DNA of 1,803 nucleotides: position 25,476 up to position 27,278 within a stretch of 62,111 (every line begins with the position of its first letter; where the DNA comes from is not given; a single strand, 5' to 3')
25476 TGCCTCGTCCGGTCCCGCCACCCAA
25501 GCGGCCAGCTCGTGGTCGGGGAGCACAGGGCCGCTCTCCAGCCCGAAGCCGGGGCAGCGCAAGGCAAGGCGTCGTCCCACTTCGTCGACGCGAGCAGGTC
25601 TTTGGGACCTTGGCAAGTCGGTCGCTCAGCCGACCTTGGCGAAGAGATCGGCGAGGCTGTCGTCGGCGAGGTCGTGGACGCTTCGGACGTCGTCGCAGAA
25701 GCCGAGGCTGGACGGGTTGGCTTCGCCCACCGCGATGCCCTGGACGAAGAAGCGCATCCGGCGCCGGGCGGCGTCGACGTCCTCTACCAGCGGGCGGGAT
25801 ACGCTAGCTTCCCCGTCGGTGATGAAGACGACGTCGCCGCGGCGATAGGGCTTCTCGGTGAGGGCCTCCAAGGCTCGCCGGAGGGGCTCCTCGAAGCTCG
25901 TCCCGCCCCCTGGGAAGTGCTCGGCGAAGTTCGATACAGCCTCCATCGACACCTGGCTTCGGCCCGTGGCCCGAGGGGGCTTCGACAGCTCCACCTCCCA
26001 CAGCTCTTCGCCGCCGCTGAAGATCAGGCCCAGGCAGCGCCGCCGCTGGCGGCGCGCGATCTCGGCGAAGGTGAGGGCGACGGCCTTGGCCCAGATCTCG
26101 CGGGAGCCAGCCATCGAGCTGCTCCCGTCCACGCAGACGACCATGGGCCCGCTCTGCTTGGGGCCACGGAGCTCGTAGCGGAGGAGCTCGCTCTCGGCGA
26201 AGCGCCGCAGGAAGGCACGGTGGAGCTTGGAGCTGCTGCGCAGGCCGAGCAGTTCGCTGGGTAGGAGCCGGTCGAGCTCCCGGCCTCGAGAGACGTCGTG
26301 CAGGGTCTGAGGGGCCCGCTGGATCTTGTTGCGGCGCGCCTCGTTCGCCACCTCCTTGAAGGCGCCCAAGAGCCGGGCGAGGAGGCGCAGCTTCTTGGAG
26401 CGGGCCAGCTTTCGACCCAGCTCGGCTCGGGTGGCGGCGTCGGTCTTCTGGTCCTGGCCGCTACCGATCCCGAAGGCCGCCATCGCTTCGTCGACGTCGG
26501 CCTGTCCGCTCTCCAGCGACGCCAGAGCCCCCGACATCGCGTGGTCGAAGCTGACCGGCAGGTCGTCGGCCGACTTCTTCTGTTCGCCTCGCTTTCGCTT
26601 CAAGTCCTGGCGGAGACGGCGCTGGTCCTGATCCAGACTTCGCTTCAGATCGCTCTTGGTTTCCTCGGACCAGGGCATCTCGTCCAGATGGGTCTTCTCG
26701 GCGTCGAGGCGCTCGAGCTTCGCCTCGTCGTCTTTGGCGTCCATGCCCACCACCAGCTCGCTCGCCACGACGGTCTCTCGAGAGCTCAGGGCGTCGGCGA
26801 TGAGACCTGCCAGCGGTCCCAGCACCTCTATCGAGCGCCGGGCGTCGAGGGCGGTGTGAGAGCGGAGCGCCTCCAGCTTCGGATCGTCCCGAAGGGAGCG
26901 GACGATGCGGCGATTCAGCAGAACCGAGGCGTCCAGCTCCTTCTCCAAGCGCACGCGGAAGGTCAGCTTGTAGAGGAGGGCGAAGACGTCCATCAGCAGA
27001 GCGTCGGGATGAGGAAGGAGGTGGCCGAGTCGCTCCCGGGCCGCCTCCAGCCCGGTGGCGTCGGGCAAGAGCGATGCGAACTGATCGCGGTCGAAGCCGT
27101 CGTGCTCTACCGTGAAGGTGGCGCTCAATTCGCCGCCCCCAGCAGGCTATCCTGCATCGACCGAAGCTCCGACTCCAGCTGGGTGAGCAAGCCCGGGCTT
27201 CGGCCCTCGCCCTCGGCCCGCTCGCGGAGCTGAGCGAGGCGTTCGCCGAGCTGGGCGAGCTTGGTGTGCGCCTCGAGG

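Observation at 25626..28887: Bacterial PLSCR-type scramblase homolog in a tight operon with a RavA-like AAA+ ATPase and a ViaA-like VWA protein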

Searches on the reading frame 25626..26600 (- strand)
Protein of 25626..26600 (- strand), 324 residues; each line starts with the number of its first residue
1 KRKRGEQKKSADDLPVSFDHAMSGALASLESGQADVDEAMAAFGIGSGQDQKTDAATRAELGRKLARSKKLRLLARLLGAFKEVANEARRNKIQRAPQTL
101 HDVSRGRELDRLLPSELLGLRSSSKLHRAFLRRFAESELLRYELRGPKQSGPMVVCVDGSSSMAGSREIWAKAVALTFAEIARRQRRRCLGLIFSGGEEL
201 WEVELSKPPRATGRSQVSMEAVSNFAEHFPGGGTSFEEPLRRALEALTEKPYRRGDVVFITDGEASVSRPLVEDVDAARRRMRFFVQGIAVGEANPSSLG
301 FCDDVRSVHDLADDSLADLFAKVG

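Call 30: search_protein_families(library=pfam, proteins=[window:25626-26600:-], max_evalue=0.1)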
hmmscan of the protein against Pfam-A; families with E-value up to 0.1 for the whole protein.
window:25626-26600:- (324 aa): 5 families
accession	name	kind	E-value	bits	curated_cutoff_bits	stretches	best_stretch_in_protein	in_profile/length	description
PF13519.12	VWA_2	-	6.7e-10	40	27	1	153-264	1-107/107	von Willebrand factor type A domain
PF05762.20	VWA_CoxE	-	2e-06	27.8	26.4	1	133-286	39-183/222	VWA domain containing CoxE-like protein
PF00092.34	VWA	-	0.00098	19.8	23.8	1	154-298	3-146/174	von Willebrand factor type A domain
PF13768.12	VWA_3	-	0.0024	18.4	27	1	217-289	59-133/155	von Willebrand factor type A domain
PF01882.25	DUF58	-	0.043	13.4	23.4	0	153-262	38-142/216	Protein of unknown function DUF58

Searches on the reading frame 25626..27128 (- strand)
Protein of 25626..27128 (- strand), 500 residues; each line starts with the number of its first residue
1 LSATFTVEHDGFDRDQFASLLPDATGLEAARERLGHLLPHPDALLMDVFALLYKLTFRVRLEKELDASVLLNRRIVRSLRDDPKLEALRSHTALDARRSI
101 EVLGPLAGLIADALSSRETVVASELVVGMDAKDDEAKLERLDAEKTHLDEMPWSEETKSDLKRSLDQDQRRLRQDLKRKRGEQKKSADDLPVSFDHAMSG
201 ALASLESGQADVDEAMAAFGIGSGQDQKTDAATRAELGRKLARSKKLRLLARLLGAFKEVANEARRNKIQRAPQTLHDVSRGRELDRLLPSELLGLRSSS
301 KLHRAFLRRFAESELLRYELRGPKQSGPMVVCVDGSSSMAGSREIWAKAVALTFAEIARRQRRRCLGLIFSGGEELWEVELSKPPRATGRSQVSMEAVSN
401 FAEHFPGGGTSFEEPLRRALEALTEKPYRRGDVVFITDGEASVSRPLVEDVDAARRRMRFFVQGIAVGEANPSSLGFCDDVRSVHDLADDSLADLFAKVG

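Call 3: search_protein_families(library=pfam, proteins=[window:25626-27128:-], max_evalue=0.01)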
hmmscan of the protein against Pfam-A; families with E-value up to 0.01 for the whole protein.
window:25626-27128:- (500 aa): 4 families
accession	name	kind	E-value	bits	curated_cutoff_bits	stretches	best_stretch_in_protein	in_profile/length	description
PF13519.12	VWA_2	-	1.4e-09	38.9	27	1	329-440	1-107/107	von Willebrand factor type A domain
PF05762.20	VWA_CoxE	-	3.8e-06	26.9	26.4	1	315-462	43-183/222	VWA domain containing CoxE-like protein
PF00092.34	VWA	-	0.0017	19.1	23.8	1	330-474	3-146/174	von Willebrand factor type A domain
PF13768.12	VWA_3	-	0.0037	17.7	27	0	393-465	59-133/155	von Willebrand factor type A domain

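Call 5: search_protein_families(library=ncbifam, proteins=[window:25626-27128:-], max_evalue=0.01)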
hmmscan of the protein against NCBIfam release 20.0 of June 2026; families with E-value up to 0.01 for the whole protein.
window:25626-27128:- (500 aa): 2 families
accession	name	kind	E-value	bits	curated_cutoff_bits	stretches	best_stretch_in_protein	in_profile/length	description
NF008230.0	PRK10997.1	equivalog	4.5e-24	85.5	500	2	325-460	322-450/487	ATPase RavA stimulator ViaA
TIGR03788.1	marine_srt_targ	equivalog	0.00012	20.7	551.65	1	330-466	275-406/629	marine proteobacterial sortase target protein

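Call 6: search_protein_families(library=padloc, proteins=[window:25626-27128:-], max_evalue=0.01)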
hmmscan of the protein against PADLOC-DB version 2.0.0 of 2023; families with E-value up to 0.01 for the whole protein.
window:25626-27128:- (500 aa): 0 families

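Call 15: find_homologous_proteins(query=window:25626-27128:-, max_evalue=0.00001)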
Query window:25626-27128:- (500 aa): 716 proteins with E <= 0.00001 among 8000 candidates; the best 120 are listed.
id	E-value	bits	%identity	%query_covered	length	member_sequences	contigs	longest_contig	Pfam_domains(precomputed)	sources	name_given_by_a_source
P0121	0.0e+0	1072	100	100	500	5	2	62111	PF13519.13,PF05762.21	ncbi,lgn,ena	-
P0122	3.3e-269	911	83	99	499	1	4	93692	PF13519.13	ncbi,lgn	ncbi:MAG: VWA domain-containing protein [Myxococcota bacterium]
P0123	5.8e-166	571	58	99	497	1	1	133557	PF00092.35,PF13519.13,PF05762.21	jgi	jgi:uncharacterized protein with von Willebrand factor type A (vWA) domain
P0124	1.5e-164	566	56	99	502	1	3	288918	PF13519.13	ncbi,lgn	ncbi:MAG: VWA domain-containing protein [Myxococcota bacterium]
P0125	3.5e-149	516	53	100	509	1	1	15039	PF13519.13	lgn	-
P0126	9.4e-149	514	54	99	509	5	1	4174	PF13519.13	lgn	-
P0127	3.3e-148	513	53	99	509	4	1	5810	PF13519.13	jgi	-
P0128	1.7e-147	510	53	99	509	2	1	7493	PF13519.13,PF05762.21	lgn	-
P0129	5.9e-141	489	52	99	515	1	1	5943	PF13519.13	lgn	-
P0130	2.6e-140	487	51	98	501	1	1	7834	PF13519.13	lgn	-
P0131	7.1e-140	485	50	99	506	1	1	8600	PF13519.13,PF05762.21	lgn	-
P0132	1.3e-139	484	51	99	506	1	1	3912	PF13519.13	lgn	-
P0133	3.5e-138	480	51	99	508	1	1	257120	PF13519.13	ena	-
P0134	1.0e-136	475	50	99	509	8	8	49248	PF13519.13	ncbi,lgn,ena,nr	ncbi:MAG TPA: hypothetical protein RMG48_00485 [Myxococcales bacterium LLY-WYZ-16_1]|nr:hypothetical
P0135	2.1e-136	474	50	99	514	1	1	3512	PF13519.13,PF05762.21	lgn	-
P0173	2.2e-122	427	47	100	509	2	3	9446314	PF13519.13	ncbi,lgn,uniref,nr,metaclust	ncbi:VWA domain-containing protein [Haliangium ochraceum]|uniref:von Willebrand factor type A n=1 Ta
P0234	2.8e-103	364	41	100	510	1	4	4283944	PF13519.13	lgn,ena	-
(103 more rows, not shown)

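Call 16: find_encoding_contigs(protein=P0173, flank=7000, max_places=1)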
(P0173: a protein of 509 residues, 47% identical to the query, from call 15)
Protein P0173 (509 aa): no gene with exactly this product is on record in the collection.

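Call 17: find_encoding_contigs(protein=P0133, flank=7000, max_places=1)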
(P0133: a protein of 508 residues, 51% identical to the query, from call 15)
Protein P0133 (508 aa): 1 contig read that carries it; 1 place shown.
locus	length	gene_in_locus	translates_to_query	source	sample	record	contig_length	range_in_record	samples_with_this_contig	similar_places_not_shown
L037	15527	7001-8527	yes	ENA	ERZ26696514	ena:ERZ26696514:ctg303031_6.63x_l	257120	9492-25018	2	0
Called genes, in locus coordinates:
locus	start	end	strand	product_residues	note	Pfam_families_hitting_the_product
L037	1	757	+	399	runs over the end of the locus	PF28597:T2SSF_N, PF00482:T2SSF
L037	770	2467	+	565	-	PF25323:6TM_PilS (weak), PF13188:PAS_8 (weak), PF00512:HisKA, PF02518:HATPase_c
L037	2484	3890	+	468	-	PF00072:Response_reg, PF00158:Sigma54_activat, PF14532:Sigma54_activ_2, PF07728:AAA_5 (weak), PF25601:AAA_lid_14, PF02954:HTH_8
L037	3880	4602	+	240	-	PF14559:TPR_19 (weak)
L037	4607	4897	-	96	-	PF09413:DUF2007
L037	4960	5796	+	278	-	-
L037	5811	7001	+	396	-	PF20030:bpMoxR, PF07728:AAA_5, PF17868:AAA_lid_8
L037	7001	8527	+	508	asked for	PF13519:VWA_2 (weak)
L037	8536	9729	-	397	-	PF13439:Glyco_transf_4 (weak), PF13579:Glyco_trans_4_4, PF00534:Glycos_transf_1, PF13692:Glyco_trans_1_4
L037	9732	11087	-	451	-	PF00289:Biotin_carb_N, PF02222:ATP-grasp, PF02786:CPSase_L_D2, PF07478:Dala_Dala_lig_C, PF02785:Biotin_carb_C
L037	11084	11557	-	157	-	PF00364:Biotin_lipoyl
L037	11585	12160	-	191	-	PF08207:EFP_N, PF01132:EFP, PF09285:Elong-fact-P_C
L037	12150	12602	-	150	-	PF01220:DHquinase_II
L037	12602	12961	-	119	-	-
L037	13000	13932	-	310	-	-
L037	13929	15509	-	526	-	PF01202:SKI, PF13671:AAA_33 (faint), PF00465:Fe-ADH (weak), PF01761:DHQ_synthase, PF24621:DHQS_C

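Call 18: find_encoding_contigs(protein=P0234, flank=7000, max_places=1)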
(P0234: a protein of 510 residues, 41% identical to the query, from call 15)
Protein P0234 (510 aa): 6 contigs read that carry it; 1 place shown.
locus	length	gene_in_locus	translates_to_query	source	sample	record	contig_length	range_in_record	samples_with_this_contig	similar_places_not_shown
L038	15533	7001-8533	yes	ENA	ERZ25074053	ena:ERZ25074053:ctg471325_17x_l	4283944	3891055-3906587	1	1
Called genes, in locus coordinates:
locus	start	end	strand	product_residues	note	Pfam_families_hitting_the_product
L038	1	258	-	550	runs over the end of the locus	PF01425:Amidase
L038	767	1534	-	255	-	PF01177:Asp_Glu_race (weak), PF17645:Amdase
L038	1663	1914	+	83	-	PF00106:adh_short, PF08659:KR, PF13561:adh_short_C2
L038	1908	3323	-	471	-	-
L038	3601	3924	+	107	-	PF00106:adh_short, PF13561:adh_short_C2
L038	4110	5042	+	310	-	PF03328:HpcH_HpaI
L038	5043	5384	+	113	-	PF09585:Lin0512_fam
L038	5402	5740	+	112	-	PF09585:Lin0512_fam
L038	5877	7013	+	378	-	PF20030:bpMoxR, PF00004:AAA (weak), PF07728:AAA_5, PF17868:AAA_lid_8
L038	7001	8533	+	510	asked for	PF13519:VWA_2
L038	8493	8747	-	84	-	-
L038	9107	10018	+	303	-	PF01522:Polysacc_deac_1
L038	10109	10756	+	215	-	PF00293:NUDIX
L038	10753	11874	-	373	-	PF02771:Acyl-CoA_dh_N, PF00441:Acyl-CoA_dh_1, PF08028:Acyl-CoA_dh_2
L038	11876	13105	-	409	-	PF02771:Acyl-CoA_dh_N, PF02770:Acyl-CoA_dh_M, PF00441:Acyl-CoA_dh_1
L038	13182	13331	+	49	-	-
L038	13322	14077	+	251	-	PF00106:adh_short, PF13561:adh_short_C2, PF23441:SDR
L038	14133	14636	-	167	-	-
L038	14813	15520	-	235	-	PF00561:Abhydrolase_1, PF12146:Hydrolase_4 (weak), PF12697:Abhydrolase_6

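Call 20: find_related_loci(query=A1, collection=metagenome_contigs, flank=5000)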
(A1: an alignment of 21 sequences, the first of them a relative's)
Query A1 (500 aa) in metagenome_contigs; peptide patterns used: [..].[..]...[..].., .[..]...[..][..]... (x = any residue, [..] = any of these).
600 stretches matched a pattern (row limit reached: there are more); 367 encode a relative of the query (tblastn E <= 1e-3); the best 80 are kept; 80 distinct loci.
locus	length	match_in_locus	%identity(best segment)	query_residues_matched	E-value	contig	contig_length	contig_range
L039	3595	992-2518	53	1-500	8e-151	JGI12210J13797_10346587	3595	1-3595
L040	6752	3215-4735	47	1-499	1e-141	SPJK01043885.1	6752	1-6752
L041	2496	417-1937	48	1-499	2e-136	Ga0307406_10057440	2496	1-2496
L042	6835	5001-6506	49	6-499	2e-127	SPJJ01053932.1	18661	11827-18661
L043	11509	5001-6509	48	10-499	9e-124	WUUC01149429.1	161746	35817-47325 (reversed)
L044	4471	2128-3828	42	6-499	8e-119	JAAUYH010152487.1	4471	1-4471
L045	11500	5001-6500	44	6-499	2e-110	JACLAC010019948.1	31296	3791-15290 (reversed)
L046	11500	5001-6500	44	6-499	2e-110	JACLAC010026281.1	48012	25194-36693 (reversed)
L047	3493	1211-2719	44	1-496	2e-107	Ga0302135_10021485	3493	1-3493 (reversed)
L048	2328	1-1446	42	24-499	3e-103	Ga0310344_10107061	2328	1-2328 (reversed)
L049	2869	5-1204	50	108-499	5e-96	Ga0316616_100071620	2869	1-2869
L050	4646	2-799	54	238-499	5e-81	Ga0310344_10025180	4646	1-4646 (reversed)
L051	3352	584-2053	39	7-499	1e-76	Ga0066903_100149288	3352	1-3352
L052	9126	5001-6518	35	4-498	3e-76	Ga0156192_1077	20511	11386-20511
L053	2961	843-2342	36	7-499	6e-77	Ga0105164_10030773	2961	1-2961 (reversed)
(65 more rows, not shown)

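Call 30: search_protein_families(library=pfam, proteins=[L037:4960-5796:+], max_evalue=0.1)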
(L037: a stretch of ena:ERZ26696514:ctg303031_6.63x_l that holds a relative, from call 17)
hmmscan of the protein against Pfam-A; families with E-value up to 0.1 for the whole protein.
L037:4960-5796:+ (278 aa): 1 family
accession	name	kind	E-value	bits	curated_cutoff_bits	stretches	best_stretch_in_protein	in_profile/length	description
PF18692.7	DUF5640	-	0.041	14.2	28.5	1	40-123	3-78/85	Family of unknown function (DUF5640)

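Call 40: find_encoding_contigs(protein=P0125, flank=7000, max_places=1)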
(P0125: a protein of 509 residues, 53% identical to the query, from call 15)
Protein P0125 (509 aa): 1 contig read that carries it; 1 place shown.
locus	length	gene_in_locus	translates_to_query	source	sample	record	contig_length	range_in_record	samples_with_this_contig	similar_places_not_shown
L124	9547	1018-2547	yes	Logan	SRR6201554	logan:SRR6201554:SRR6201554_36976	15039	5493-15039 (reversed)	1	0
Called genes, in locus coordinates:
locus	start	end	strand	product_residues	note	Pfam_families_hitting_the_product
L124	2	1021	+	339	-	?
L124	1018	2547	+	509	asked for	PF13519:VWA_2 (faint)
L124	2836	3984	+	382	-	PF00561:Abhydrolase_1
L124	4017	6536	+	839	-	PF00696:AA_kinase, PF22468:ACT_9, PF03447:NAD_binding_3, PF00742:Homoserine_dh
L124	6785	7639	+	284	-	-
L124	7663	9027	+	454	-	-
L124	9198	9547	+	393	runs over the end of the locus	PF01594:AI-2E_transport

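Call 67: predict_structure(alignment_id=A1)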
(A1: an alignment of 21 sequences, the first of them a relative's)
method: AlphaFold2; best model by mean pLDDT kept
length: 500 residues; sequences in the alignment: 21
mean_pLDDT: 74.0   pTM: 0.46
mean pLDDT of the five models: 74.0, 71.4, 71.3, 70.1, 68.0
residues with pLDDT >= 90: 115; 70-90: 204; 50-70: 123; < 50: 58
segments of 3 or more residues with pLDDT < 50: 222-228, 258-260, 262-288, 314-325
pLDDT, mean of each block of 10 residues (from residue 1): 85 89 84 91 95 91 93 93 89 88 90 77 83 93 90 91 93 94 88 84 79 60 47 53 54 52 43 30 45 58 63 43 55 80 78 73 73 65 57 64 63 80 73 84 83 81 83 80 67 53
secondary structure, 60 per line:
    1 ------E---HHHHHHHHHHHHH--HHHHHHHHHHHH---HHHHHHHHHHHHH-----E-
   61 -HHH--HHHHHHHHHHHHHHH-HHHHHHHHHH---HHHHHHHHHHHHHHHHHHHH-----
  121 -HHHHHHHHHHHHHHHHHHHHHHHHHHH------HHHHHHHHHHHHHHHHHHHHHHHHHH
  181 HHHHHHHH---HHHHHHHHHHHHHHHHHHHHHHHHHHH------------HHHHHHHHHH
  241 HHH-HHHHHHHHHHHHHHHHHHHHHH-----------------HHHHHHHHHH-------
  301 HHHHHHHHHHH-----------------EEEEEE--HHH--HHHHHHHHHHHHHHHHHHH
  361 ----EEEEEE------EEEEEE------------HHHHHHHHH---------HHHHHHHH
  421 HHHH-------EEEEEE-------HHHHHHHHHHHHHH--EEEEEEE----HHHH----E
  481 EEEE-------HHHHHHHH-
elements in order: H11-23 H26-37 H41-53 H67-81 H83-92 H96-115 H122-148 H155-188 H192-218 H231-243 H245-266 H284-293 H301-311 E329-334 H342-360 E365-370 E377-382 H395-403 H413-424 E432-437 H445-458 E461-467 H472-475 E480-484 H492-499

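Call 69: fold_search(model_id=the predicted structure, library=pdb)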
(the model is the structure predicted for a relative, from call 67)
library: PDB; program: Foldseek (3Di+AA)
matches with E <= 10: 796; with E <= 0.001: 196
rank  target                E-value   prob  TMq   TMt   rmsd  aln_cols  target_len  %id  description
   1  9a88_D                2.1e-06  1.00  0.27  0.35   9.6       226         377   18  Structure of the pre-incision complex in nucleotide excision repair   (released 2024-10-09)
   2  8fzu_A                2.4e-06  1.00  0.27  0.50  10.2       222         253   16  The von Willebrand factor A domain of human capillary morphogenesis gene II, flexibly fused to the 1TEL crystallizatio (released 2023-07-19)
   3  8fz4_A                2.8e-06  1.00  0.27  0.69   4.1       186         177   16  The von Willebrand factor A domain of Anthrax toxin receptor 2 (released 2023-03-01)
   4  9ykb_A                2.8e-06  1.00  0.27  0.50   8.7       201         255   16  The von Willebrand factor A domain of human capillary morphogenesis gene II, fused to the 1TEL crystallization chapero (released 2025-10-22)
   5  1atz_B                4.1e-06  1.00  0.26  0.60   5.8       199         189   18  HUMAN VON WILLEBRAND FACTOR A3 DOMAIN (released 1998-02-25)
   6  7o4l_6                4.7e-06  1.00  0.29  0.37   9.6       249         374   18  Yeast TFIIH in the expanded state within the pre-initiation complex (released 2021-06-16)
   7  9c4f_I                5.5e-06  1.00  0.27  0.65   4.0       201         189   19  Infectious B19V capsid (released 2024-10-16)
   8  9ykb_B                5.8e-06  1.00  0.27  0.50   8.9       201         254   16  The von Willebrand factor A domain of human capillary morphogenesis gene II, fused to the 1TEL crystallization chapero (released 2025-10-22)
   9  8fzu_C                6.4e-06  1.00  0.26  0.48   8.3       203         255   15  The von Willebrand factor A domain of human capillary morphogenesis gene II, flexibly fused to the 1TEL crystallizatio (released 2023-07-19)
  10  6cx1_E                6.7e-06  1.00  0.26  0.63   5.2       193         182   19  Cryo-EM structure of Seneca Valley Virus-Anthrax Toxin Receptor 1 complex (released 2018-10-31)
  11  7o4i_6                7.0e-06  1.00  0.29  0.39   6.7       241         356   15  Yeast RNA polymerase II transcription pre-initiation complex with initial transcription bubble (released 2021-06-16)
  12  7o4k_6                7.8e-06  1.00  0.29  0.40   6.8       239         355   16  Yeast TFIIH in the contracted state within the pre-initiation complex (released 2021-06-16)
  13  6fpy_B                9.5e-06  1.00  0.26  0.22   4.9       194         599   15  Inter-alpha-inhibitor heavy chain 1, wild type (released 2019-02-27)
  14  8byq_4                9.9e-06  1.00  0.29  0.39   3.2       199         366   14  RNA polymerase II pre-initiation complex with the proximal +1 nucleosome (PIC-Nuc10W) (released 2023-05-03)
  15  2ok5_A                1.0e-05  1.00  0.26  0.19   5.3       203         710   17  Human Complement factor B (released 2007-02-27)
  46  9qhe_G                4.1e-05  1.00  0.26  0.51   4.2       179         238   18  NorQD complex state 2 from Jhaorihella thermophila (released 2026-03-25)
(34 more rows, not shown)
